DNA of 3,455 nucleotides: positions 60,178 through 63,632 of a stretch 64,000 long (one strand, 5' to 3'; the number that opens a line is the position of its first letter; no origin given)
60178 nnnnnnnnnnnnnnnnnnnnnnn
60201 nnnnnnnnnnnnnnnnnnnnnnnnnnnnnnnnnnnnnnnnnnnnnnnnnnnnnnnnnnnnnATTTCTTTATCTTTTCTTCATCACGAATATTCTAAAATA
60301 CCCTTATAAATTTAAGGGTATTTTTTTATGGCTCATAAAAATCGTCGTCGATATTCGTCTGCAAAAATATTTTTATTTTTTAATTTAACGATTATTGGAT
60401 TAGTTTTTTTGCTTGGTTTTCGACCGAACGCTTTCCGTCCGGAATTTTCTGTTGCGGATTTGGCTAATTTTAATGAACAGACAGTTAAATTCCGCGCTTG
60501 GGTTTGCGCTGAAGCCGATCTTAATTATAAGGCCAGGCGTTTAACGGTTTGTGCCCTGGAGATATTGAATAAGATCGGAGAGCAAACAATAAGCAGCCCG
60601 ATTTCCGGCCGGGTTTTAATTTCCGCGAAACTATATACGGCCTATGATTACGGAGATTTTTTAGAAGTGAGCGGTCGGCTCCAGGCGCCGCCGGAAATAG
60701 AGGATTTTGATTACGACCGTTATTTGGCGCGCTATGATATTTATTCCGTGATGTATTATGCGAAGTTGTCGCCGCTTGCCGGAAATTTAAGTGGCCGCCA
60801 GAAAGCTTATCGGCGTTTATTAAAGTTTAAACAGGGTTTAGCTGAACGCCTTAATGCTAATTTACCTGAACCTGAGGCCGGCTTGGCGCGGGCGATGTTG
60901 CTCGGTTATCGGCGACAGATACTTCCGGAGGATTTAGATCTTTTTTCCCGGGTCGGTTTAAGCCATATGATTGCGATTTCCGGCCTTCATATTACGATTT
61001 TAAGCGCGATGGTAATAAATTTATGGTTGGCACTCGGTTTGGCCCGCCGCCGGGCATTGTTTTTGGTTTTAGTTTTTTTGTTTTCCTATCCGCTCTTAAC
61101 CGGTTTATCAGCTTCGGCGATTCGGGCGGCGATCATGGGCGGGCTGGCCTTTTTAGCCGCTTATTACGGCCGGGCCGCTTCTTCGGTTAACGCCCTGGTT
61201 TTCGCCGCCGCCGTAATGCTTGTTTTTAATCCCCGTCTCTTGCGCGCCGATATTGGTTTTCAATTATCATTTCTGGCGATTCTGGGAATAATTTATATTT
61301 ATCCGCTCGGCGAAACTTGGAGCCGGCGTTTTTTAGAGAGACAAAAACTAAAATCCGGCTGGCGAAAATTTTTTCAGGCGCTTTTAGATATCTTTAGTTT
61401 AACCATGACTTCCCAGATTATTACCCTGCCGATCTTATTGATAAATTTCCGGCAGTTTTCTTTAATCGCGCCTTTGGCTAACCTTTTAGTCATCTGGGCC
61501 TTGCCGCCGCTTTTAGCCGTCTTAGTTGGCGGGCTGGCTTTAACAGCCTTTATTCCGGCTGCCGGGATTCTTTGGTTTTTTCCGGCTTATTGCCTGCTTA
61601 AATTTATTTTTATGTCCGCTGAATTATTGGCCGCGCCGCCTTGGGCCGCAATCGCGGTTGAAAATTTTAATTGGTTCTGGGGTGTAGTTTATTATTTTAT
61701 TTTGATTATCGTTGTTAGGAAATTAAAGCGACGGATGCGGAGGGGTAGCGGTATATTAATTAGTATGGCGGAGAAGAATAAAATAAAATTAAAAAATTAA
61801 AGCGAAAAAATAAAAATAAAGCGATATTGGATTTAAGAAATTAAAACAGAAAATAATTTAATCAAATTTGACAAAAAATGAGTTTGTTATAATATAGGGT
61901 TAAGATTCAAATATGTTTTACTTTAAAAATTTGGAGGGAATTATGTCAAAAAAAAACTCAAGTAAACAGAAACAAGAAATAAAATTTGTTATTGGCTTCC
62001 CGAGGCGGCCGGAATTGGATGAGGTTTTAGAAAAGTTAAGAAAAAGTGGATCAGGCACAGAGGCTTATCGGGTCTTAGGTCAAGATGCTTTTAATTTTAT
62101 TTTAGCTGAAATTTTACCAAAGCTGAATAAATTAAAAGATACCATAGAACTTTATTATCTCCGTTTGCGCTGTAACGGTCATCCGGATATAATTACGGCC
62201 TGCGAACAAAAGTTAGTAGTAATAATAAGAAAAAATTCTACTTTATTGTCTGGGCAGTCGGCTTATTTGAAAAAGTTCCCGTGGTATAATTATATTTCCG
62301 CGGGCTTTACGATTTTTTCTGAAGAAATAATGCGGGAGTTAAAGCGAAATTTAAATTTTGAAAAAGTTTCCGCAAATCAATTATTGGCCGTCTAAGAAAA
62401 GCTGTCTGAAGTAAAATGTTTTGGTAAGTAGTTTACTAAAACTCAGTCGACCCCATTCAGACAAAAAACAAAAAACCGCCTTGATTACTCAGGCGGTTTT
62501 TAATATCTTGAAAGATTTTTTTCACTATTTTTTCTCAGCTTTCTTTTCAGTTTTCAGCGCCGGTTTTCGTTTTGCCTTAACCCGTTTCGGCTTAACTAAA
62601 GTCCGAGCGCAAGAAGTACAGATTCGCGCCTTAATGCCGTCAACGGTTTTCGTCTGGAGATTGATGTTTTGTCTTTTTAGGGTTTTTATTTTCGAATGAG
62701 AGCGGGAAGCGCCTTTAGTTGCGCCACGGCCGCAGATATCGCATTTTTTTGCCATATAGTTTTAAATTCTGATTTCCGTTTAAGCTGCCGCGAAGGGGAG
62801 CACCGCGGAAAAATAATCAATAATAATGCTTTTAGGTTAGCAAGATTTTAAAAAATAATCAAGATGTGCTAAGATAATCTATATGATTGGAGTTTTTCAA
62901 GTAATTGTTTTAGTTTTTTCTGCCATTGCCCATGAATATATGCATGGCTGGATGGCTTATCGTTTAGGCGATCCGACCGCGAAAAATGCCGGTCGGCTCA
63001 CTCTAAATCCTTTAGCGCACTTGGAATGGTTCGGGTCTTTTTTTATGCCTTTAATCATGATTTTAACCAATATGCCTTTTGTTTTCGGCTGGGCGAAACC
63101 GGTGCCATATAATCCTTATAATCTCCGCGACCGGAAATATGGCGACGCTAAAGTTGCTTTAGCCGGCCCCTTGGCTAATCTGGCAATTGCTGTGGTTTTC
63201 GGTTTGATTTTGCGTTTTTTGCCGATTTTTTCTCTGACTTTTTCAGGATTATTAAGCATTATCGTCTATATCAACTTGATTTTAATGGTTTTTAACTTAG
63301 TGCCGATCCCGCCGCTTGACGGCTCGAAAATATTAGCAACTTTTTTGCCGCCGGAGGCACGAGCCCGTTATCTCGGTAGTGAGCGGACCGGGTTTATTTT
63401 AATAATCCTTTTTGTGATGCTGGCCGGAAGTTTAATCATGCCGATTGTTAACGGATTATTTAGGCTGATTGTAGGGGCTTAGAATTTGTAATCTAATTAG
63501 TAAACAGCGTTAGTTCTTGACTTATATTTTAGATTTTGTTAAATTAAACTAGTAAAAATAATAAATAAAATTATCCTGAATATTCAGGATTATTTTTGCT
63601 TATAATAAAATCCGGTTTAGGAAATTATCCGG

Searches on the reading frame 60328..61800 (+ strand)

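Call 58: search_protein_families(library=pfam, proteins=[window:60328-61800:+], max_evalue=0.001)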
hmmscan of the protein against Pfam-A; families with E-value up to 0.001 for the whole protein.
window:60328-61800:+ (490 aa): 2 families
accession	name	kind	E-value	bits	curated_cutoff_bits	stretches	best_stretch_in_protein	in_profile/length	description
PF03772.21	Competence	-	3.8e-50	171.2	23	1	190-467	1-268/270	Competence protein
PF13567.11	DUF4131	-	3e-11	43.7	31.6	1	20-145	32-160/165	Domain of unknown function (DUF4131)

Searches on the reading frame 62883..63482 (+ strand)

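Call 58: search_protein_families(library=pfam, proteins=[window:62883-63482:+], max_evalue=0.001)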
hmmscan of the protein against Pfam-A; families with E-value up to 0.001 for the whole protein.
window:62883-63482:+ (199 aa): 1 family
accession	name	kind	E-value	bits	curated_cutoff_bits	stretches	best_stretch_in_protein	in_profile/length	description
PF02163.28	Peptidase_M50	-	8.8e-14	51.8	27.2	2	119-164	158-209/221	Peptidase family M50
